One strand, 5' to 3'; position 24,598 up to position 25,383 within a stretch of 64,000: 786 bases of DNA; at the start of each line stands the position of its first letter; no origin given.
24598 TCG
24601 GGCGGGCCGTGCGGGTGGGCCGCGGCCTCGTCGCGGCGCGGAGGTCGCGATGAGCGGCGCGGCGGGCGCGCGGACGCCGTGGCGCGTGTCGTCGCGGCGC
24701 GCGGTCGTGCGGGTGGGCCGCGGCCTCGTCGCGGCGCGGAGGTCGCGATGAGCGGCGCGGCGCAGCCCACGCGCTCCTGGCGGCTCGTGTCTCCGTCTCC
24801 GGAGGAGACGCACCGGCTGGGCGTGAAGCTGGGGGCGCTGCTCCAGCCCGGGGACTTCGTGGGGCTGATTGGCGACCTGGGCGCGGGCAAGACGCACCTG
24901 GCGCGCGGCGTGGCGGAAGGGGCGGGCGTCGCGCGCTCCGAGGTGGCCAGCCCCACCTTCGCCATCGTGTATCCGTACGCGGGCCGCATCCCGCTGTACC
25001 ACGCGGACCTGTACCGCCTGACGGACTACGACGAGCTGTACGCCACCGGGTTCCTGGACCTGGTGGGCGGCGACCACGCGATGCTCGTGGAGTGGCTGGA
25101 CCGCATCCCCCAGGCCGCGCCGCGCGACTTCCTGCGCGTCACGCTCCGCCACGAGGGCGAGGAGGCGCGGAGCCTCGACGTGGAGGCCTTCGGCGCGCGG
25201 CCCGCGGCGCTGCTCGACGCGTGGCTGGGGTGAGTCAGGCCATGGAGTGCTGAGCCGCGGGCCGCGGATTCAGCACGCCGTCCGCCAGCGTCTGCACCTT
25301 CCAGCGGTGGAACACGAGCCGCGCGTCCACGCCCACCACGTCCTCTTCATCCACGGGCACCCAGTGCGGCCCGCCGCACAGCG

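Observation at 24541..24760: Tandem duplication of the nnr/tsaE gene junction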

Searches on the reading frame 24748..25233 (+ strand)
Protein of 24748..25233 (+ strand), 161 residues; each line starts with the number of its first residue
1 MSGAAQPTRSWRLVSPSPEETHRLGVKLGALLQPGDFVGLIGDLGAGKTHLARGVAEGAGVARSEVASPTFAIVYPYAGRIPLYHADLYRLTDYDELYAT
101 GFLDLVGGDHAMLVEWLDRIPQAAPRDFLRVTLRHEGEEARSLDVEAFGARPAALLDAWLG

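Call 5: search_protein_families(library=pfam, proteins=[window:24748-25233:+], max_evalue=0.01)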
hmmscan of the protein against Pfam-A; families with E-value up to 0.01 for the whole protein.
window:24748-25233:+ (161 aa): 1 family
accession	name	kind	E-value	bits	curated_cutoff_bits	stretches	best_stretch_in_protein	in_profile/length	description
PF02367.23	TsaE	-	2.5e-34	118.4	26.6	1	16-142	2-127/128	Threonylcarbamoyl adenosine biosynthesis protein TsaE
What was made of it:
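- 24748..25233 (+): tsaE (t6A ATPase subunit), 161 aa, starting at J3. PF02367 at 2.5e-34 (call 5).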

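Call 9: find_homologous_proteins(query=window:24748-25233:+, max_evalue=1e-20)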
Query window:24748-25233:+ (161 aa): 900 proteins with E <= 1e-20 among 1314 candidates; the best 120 are listed.
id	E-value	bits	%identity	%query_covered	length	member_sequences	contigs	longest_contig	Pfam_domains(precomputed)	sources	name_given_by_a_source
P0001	2.1e-95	335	94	100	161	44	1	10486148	PF02367.24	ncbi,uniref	ncbi:tRNA (adenosine(37)-N6)-threonylcarbamoyltransferase complex ATPase subunit type 1 TsaE [Corall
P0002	2.2e-94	332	94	100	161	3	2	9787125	PF02367.24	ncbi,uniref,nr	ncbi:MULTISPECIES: tRNA (adenosine(37)-N6)-threonylcarbamoyltransferase complex ATPase subunit type 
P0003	3.5e-91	321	91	100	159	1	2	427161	PF02367.24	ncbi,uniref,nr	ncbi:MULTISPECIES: tRNA (adenosine(37)-N6)-threonylcarbamoyltransferase complex ATPase subunit type 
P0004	3.1e-85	302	87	98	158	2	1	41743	PF02367.24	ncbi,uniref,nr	ncbi:tRNA (adenosine(37)-N6)-threonylcarbamoyltransferase complex ATPase subunit type 1 TsaE [Corall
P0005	2.9e-83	296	86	98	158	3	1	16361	PF02367.24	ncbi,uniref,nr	ncbi:tRNA (adenosine(37)-N6)-threonylcarbamoyltransferase complex ATPase subunit type 1 TsaE [Corall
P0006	4.2e-82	292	84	98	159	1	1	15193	PF02367.24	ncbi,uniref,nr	ncbi:tRNA (adenosine(37)-N6)-threonylcarbamoyltransferase complex ATPase subunit type 1 TsaE [Corall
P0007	4.7e-81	288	82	98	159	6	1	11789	PF02367.24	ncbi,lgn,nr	ncbi:MAG: tRNA (adenosine(37)-N6)-threonylcarbamoyltransferase complex ATPase subunit type 1 TsaE [M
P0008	7.5e-79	281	80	98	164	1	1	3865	PF02367.24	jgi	jgi:tRNA threonylcarbamoyladenosine biosynthesis protein TsaE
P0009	5.3e-78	278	81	97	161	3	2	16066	PF02367.24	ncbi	-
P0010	5.4e-78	278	80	97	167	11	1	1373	PF02367.24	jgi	jgi:tRNA threonylcarbamoyladenosine biosynthesis protein TsaE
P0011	9.6e-78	278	81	97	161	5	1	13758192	PF02367.24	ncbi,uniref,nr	ncbi:tRNA (adenosine(37)-N6)-threonylcarbamoyltransferase complex ATPase subunit type 1 TsaE [Archan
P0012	1.6e-77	277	81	97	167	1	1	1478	PF02367.24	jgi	jgi:tRNA threonylcarbamoyladenosine biosynthesis protein TsaE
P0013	1.9e-77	277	79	98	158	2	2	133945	PF02367.24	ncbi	-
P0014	2.5e-77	276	80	97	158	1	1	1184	PF02367.24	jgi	jgi:tRNA threonylcarbamoyladenosine biosynthesis protein TsaE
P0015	2.9e-77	276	80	97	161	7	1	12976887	PF02367.24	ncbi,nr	ncbi:tRNA (adenosine(37)-N6)-threonylcarbamoyltransferase complex ATPase subunit type 1 TsaE [Archan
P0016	4.2e-77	276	79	98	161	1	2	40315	PF02367.24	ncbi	-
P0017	4.5e-77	275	79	98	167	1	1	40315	PF02367.24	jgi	jgi:tRNA threonylcarbamoyladenosine biosynthesis protein TsaE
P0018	4.9e-77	275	79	97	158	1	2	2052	PF02367.24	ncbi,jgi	jgi:tRNA threonylcarbamoyladenosine biosynthesis protein TsaE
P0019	6.8e-77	275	78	98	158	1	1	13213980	PF02367.24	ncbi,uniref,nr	ncbi:tRNA (adenosine(37)-N6)-threonylcarbamoyltransferase complex ATPase subunit type 1 TsaE [Archan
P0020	8.9e-77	274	78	100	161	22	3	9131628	PF02367.24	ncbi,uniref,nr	ncbi:tRNA (adenosine(37)-N6)-threonylcarbamoyltransferase complex ATPase subunit type 1 TsaE [Myxoco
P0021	9.0e-77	274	79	97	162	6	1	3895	PF02367.24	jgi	jgi:tRNA threonylcarbamoyladenosine biosynthesis protein TsaE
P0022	1.1e-76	274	79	97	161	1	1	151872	PF02367.24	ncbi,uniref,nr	ncbi:tRNA (adenosine(37)-N6)-threonylcarbamoyltransferase complex ATPase subunit type 1 TsaE [Archan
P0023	1.3e-76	274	79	97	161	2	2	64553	PF02367.24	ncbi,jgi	jgi:tRNA threonylcarbamoyladenosine biosynthesis protein TsaE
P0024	1.4e-76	274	80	97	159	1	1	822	PF02367.24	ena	-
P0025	1.4e-76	274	80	97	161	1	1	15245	PF02367.24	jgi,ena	-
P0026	2.2e-76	273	78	98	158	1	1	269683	PF02367.24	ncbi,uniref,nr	ncbi:tRNA (adenosine(37)-N6)-threonylcarbamoyltransferase complex ATPase subunit type 1 TsaE [Archan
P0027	2.3e-76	273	80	97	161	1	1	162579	PF02367.24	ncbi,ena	-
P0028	2.4e-76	273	80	98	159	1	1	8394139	PF02367.24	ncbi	ncbi:tRNA (adenosine(37)-N6)-threonylcarbamoyltransferase complex ATPase subunit type 1 TsaE [Myxoco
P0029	3.1e-76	273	78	98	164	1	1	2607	PF02367.24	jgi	jgi:tRNA threonylcarbamoyladenosine biosynthesis protein TsaE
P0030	4.0e-76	272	79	97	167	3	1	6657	PF02367.24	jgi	jgi:tRNA threonylcarbamoyladenosine biosynthesis protein TsaE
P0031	4.0e-76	272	79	97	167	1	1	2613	PF02367.24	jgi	jgi:tRNA threonylcarbamoyladenosine biosynthesis protein TsaE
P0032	4.9e-76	272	80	98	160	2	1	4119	PF02367.24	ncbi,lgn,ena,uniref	ncbi:MAG TPA: tRNA (adenosine(37)-N6)-threonylcarbamoyltransferase complex ATPase subunit type 1 Tsa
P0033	6.0e-76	272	77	97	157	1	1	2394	PF02367.24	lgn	-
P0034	7.2e-76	272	79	97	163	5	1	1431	PF02367.24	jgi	jgi:tRNA threonylcarbamoyladenosine biosynthesis protein TsaE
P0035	9.0e-76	271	79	97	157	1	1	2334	PF02367.24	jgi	-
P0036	9.7e-76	271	79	97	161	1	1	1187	PF02367.24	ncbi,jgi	jgi:tRNA threonylcarbamoyladenosine biosynthesis protein TsaE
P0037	1.1e-75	271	78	97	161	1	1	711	PF02367.24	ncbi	-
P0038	1.5e-75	271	79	97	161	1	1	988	PF02367.24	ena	-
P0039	1.6e-75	270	80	95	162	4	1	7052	PF02367.24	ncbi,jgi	jgi:tRNA threonylcarbamoyladenosine biosynthesis protein TsaE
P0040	2.1e-75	270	84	91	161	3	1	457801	PF02367.24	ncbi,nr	ncbi:tRNA (adenosine(37)-N6)-threonylcarbamoyltransferase complex ATPase subunit type 1 TsaE [Myxoco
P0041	2.1e-75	270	79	97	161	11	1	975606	PF02367.24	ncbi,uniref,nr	ncbi:tRNA (adenosine(37)-N6)-threonylcarbamoyltransferase complex ATPase subunit type 1 TsaE [Hyalan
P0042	2.4e-75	270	78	97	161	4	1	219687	PF02367.24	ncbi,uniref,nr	ncbi:tRNA (adenosine(37)-N6)-threonylcarbamoyltransferase complex ATPase subunit type 1 TsaE [Vitios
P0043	3.0e-75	270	79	97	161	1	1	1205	PF02367.24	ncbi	-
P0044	3.4e-75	269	80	95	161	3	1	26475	PF02367.24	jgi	jgi:tRNA threonylcarbamoyladenosine biosynthesis protein TsaE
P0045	3.6e-75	269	79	97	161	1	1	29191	PF02367.24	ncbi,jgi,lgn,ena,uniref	ncbi:tRNA (adenosine(37)-N6)-threonylcarbamoyltransferase complex ATPase subunit type 1 TsaE [Archan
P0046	3.7e-75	269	79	96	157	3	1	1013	PF02367.24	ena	-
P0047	5.3e-75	269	79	96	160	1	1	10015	PF02367.24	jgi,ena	jgi:tRNA threonylcarbamoyladenosine biosynthesis protein TsaE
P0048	6.1e-75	269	78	97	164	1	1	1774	PF02367.24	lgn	-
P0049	6.6e-75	268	78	97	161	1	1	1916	PF02367.24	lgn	-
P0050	9.4e-75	268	80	95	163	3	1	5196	PF02367.24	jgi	-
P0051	1.1e-74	268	78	97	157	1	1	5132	PF02367.24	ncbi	-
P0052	1.6e-74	267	79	96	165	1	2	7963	PF02367.24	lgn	-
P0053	1.9e-74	267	77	97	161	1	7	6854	PF02367.24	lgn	-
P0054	2.1e-74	267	82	91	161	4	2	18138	PF02367.24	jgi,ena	-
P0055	2.6e-74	266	79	95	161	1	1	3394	PF02367.24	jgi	jgi:tRNA threonylcarbamoyladenosine biosynthesis protein TsaE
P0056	2.9e-74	266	78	97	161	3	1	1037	PF02367.24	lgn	-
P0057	3.0e-74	266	77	97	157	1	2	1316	PF02367.24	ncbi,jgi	jgi:tRNA threonylcarbamoyladenosine biosynthesis protein TsaE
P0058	3.0e-74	266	79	96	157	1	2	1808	PF02367.24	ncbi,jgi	jgi:tRNA threonylcarbamoyladenosine biosynthesis protein TsaE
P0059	3.4e-74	266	80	96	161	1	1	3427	PF02367.24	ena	-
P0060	3.5e-74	266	77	97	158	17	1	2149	PF02367.24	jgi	jgi:tRNA threonylcarbamoyladenosine biosynthesis protein TsaE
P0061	3.6e-74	266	80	95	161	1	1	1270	PF02367.24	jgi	jgi:tRNA threonylcarbamoyladenosine biosynthesis protein TsaE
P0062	3.9e-74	266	79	96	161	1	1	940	PF02367.24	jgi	jgi:tRNA threonylcarbamoyladenosine biosynthesis protein TsaE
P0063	4.1e-74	266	78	97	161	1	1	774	PF02367.24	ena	-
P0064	4.6e-74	266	78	97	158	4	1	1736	PF02367.24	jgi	jgi:tRNA threonylcarbamoyladenosine biosynthesis protein TsaE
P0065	5.3e-74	265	77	97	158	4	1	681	PF02367.24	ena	-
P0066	6.6e-74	265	80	92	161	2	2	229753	PF02367.24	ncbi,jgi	jgi:tRNA threonylcarbamoyladenosine biosynthesis protein TsaE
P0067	7.1e-74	265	78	97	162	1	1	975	PF02367.24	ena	-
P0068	8.2e-74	265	79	97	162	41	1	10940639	PF02367.24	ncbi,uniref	ncbi:tRNA (adenosine(37)-N6)-threonylcarbamoyltransferase complex ATPase subunit type 1 TsaE [Archan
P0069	9.6e-74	265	76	97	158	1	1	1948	PF02367.24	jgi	jgi:tRNA threonylcarbamoyladenosine biosynthesis protein TsaE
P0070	1.1e-73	264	76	98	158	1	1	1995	PF02367.24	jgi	jgi:tRNA threonylcarbamoyladenosine biosynthesis protein TsaE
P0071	1.1e-73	264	77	97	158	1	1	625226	PF02367.24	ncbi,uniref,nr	ncbi:tRNA (adenosine(37)-N6)-threonylcarbamoyltransferase complex ATPase subunit type 1 TsaE [Hyalan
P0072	1.1e-73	264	77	97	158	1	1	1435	PF02367.24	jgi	jgi:tRNA threonylcarbamoyladenosine biosynthesis protein TsaE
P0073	1.2e-73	264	77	96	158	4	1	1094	PF02367.24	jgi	jgi:tRNA threonylcarbamoyladenosine biosynthesis protein TsaE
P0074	1.3e-73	264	77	96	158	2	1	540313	PF02367.24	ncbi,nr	ncbi:tRNA (adenosine(37)-N6)-threonylcarbamoyltransferase complex ATPase subunit type 1 TsaE [Hyalan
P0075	1.4e-73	264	79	96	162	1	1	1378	PF02367.24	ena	-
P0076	1.4e-73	264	77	97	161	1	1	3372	PF02367.24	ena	-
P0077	1.9e-73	264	79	95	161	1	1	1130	PF02367.24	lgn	-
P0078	2.2e-73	263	79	95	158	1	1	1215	PF02367.24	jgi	jgi:tRNA threonylcarbamoyladenosine biosynthesis protein TsaE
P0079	2.9e-73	263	75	97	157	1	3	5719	PF02367.24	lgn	-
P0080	3.4e-73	263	77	97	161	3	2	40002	PF02367.24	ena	-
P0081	4.3e-73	262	76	97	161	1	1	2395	PF02367.24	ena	-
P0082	4.9e-73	262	76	97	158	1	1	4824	PF02367.24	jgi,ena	-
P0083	5.2e-73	262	78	99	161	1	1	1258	PF02367.24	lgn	-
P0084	5.9e-73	262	77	99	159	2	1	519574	PF02367.24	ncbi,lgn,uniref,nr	ncbi:tRNA (adenosine(37)-N6)-threonylcarbamoyltransferase complex ATPase subunit type 1 TsaE [Comamo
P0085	6.5e-73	262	83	89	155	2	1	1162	PF02367.24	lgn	-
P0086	1.1e-72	261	78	97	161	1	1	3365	PF02367.24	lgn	-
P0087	1.3e-72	261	78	93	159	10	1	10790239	PF02367.24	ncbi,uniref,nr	ncbi:tRNA (adenosine(37)-N6)-threonylcarbamoyltransferase complex ATPase subunit type 1 TsaE [Myxoco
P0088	1.6e-72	261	76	97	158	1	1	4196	PF02367.24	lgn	-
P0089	1.9e-72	260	76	96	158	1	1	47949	PF02367.24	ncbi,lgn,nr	ncbi:MAG: tRNA (adenosine(37)-N6)-threonylcarbamoyltransferase complex ATPase subunit type 1 TsaE [M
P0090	1.9e-72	260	76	97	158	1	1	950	PF02367.24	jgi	jgi:tRNA threonylcarbamoyladenosine biosynthesis protein TsaE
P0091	2.2e-72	260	83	89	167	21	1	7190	PF02367.24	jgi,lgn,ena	-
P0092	2.5e-72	260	76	97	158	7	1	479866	PF02367.24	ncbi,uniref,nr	ncbi:tRNA (adenosine(37)-N6)-threonylcarbamoyltransferase complex ATPase subunit type 1 TsaE [Stigma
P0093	2.8e-72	260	76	99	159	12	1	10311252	PF02367.24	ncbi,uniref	ncbi:tRNA (adenosine(37)-N6)-threonylcarbamoyltransferase complex ATPase subunit type 1 TsaE [Myxoco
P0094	2.9e-72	260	81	91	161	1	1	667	PF02367.24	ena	-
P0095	3.0e-72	260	80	95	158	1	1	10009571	PF02367.24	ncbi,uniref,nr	ncbi:tRNA (adenosine(37)-N6)-threonylcarbamoyltransferase complex ATPase subunit type 1 TsaE [Stigma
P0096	4.7e-72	259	75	97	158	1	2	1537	PF02367.24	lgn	-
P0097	4.9e-72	259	76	99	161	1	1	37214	PF02367.24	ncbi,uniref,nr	ncbi:tRNA (adenosine(37)-N6)-threonylcarbamoyltransferase complex ATPase subunit type 1 TsaE [Myxoco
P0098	6.0e-72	259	75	97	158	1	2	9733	PF02367.24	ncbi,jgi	jgi:tRNA threonylcarbamoyladenosine biosynthesis protein TsaE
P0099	6.9e-72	259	76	99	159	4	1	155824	PF02367.24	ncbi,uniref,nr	ncbi:tRNA (adenosine(37)-N6)-threonylcarbamoyltransferase complex ATPase subunit type 1 TsaE [Myxoco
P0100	7.0e-72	259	76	96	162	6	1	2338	PF02367.24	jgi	jgi:tRNA threonylcarbamoyladenosine biosynthesis protein TsaE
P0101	8.6e-72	258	75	97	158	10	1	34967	PF02367.24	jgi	jgi:tRNA threonylcarbamoyladenosine biosynthesis protein TsaE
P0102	1.4e-71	258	76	97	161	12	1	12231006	PF02367.24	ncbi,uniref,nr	ncbi:tRNA (adenosine(37)-N6)-threonylcarbamoyltransferase complex ATPase subunit type 1 TsaE [Cystob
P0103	1.7e-71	257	77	96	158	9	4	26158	PF02367.24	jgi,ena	jgi:tRNA threonylcarbamoyladenosine biosynthesis protein TsaE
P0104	1.9e-71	257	77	96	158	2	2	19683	PF02367.24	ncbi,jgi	jgi:tRNA threonylcarbamoyladenosine biosynthesis protein TsaE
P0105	2.5e-71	257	78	96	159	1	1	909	PF02367.24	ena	-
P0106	2.7e-71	257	82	91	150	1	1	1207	PF02367.24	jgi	jgi:tRNA threonylcarbamoyladenosine biosynthesis protein TsaE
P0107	3.2e-71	256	76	97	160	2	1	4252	PF02367.24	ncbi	ncbi:MAG TPA: tRNA (adenosine(37)-N6)-threonylcarbamoyltransferase complex ATPase subunit type 1 Tsa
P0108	3.3e-71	256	77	97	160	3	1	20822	PF02367.24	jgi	jgi:tRNA threonylcarbamoyladenosine biosynthesis protein TsaE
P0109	3.7e-71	256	76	97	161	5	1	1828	PF02367.24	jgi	jgi:tRNA threonylcarbamoyladenosine biosynthesis protein TsaE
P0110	5.1e-71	256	76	97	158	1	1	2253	PF02367.24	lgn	-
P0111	6.2e-71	255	76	99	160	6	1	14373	PF02367.24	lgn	-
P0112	6.5e-71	255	81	89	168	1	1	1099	PF02367.24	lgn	-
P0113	7.0e-71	255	75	98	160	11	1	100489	PF02367.24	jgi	jgi:tRNA threonylcarbamoyladenosine biosynthesis protein TsaE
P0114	7.5e-71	255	78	96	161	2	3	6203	PF02367.24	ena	-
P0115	8.1e-71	255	76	99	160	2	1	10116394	PF02367.24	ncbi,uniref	ncbi:tRNA (adenosine(37)-N6)-threonylcarbamoyltransferase complex ATPase subunit type 1 TsaE [Myxoco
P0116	8.2e-71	255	79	95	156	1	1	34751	PF02367.24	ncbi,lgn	ncbi:tRNA (adenosine(37)-N6)-threonylcarbamoyltransferase complex ATPase subunit type 1 TsaE [Pyxidi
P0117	8.5e-71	255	73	97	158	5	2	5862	PF02367.24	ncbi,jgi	jgi:tRNA threonylcarbamoyladenosine biosynthesis protein TsaE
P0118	1.4e-70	254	74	99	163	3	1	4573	PF02367.24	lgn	-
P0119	1.6e-70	254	73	97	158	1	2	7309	PF02367.24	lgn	-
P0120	2.4e-70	254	81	89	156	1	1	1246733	PF02367.24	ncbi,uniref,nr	ncbi:tRNA (adenosine(37)-N6)-threonylcarbamoyltransferase complex ATPase subunit type 1 TsaE [Pyxidi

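Call 11: find_encoding_contigs(protein=window:24748-25233:+, flank=3000, max_places=8)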
Protein window:24748-25233:+ (161 aa): no gene with exactly this product is on record in the collection.

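Call 12: find_encoding_contigs(protein=P0001, flank=2500, max_places=6)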
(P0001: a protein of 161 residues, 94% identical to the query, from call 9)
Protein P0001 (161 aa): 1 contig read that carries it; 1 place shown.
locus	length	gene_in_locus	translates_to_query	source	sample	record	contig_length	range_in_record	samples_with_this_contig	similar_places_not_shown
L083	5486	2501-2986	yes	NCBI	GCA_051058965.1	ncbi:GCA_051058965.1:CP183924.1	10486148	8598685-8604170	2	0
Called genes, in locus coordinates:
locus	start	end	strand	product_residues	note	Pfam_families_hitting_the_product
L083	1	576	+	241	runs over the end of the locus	PF03740:PdxJ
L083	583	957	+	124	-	PF01648:ACPS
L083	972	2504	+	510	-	PF03853:YjeF_N, PF01256:Carb_kinase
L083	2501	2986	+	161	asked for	PF02367:TsaE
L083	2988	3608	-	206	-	PF13230:GATase_4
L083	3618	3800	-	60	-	-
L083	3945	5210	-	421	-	PF07969:Amidohydro_3 (weak), PF01979:Amidohydro_1, PF07969:Amidohydro_3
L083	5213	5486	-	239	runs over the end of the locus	-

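Call 13: find_encoding_contigs(protein=P0002, flank=2500, max_places=6)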
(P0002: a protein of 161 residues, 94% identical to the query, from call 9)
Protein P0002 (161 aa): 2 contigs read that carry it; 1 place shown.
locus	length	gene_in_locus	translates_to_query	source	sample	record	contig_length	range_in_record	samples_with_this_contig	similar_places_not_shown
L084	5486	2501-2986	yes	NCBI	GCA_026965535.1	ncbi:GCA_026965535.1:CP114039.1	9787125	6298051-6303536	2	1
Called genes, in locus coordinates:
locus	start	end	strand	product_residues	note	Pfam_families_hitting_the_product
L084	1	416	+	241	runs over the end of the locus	PF03740:PdxJ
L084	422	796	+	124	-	PF01648:ACPS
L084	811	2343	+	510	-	PF03853:YjeF_N, PF01256:Carb_kinase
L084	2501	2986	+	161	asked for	PF02367:TsaE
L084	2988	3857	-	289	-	PF13230:GATase_4, PF13522:GATase_6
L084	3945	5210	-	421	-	PF07969:Amidohydro_3, PF01979:Amidohydro_1, PF07969:Amidohydro_3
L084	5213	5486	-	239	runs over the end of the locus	-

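Call 19: find_encoding_contigs(protein=P0003, flank=2000, max_places=6)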
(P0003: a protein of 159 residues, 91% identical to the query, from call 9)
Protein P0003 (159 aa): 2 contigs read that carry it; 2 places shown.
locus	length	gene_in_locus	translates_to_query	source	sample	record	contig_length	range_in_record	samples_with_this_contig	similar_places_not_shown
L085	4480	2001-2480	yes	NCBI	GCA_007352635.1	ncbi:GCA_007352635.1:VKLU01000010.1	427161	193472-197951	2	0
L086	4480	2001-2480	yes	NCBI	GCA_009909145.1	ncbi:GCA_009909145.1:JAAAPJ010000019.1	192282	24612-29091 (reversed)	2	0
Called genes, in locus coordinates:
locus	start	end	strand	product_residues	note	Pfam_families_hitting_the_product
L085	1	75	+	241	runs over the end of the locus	PF03740:PdxJ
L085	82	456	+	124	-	PF01648:ACPS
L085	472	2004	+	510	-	PF03853:YjeF_N, PF01256:Carb_kinase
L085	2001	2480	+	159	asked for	PF02367:TsaE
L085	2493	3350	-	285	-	PF13230:GATase_4, PF13522:GATase_6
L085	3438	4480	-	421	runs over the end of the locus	PF07969:Amidohydro_3 (weak), PF01979:Amidohydro_1, PF07969:Amidohydro_3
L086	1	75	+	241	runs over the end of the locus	PF03740:PdxJ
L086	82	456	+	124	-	PF01648:ACPS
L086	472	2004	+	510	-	PF03853:YjeF_N, PF01256:Carb_kinase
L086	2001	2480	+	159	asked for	PF02367:TsaE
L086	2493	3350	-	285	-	PF13230:GATase_4, PF13522:GATase_6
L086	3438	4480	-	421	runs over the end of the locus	PF07969:Amidohydro_3 (weak), PF01979:Amidohydro_1, PF07969:Amidohydro_3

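Call 20: find_encoding_contigs(protein=P0004, flank=2000, max_places=6)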
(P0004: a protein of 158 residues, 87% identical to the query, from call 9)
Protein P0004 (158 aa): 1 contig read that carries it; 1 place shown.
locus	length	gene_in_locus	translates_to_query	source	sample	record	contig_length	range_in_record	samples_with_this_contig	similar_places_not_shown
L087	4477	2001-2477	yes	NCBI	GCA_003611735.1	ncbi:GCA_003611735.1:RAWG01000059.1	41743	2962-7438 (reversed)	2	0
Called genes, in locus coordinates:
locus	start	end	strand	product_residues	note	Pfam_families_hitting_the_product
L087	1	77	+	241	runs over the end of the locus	PF03740:PdxJ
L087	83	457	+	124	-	PF01648:ACPS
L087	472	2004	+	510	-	PF03853:YjeF_N, PF01256:Carb_kinase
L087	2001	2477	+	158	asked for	PF02367:TsaE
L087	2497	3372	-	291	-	PF13230:GATase_4, PF13522:GATase_6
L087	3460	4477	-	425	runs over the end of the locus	PF07969:Amidohydro_3, PF01979:Amidohydro_1, PF07969:Amidohydro_3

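Call 21: find_encoding_contigs(protein=P0005, flank=2000, max_places=6)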
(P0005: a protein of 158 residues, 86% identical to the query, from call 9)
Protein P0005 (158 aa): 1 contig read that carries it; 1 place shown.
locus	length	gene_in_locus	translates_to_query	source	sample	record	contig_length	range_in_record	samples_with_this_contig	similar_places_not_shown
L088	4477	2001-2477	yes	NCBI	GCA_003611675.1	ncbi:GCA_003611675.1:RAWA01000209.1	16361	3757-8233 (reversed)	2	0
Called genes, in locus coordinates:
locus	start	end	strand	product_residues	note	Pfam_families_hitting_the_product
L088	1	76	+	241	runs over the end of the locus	PF03740:PdxJ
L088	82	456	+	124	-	PF01648:ACPS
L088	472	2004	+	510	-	PF03853:YjeF_N, PF01256:Carb_kinase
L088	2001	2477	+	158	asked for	PF02367:TsaE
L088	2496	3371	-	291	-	PF13230:GATase_4, PF13522:GATase_6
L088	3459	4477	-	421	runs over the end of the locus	PF07969:Amidohydro_3 (weak), PF01979:Amidohydro_1, PF07969:Amidohydro_3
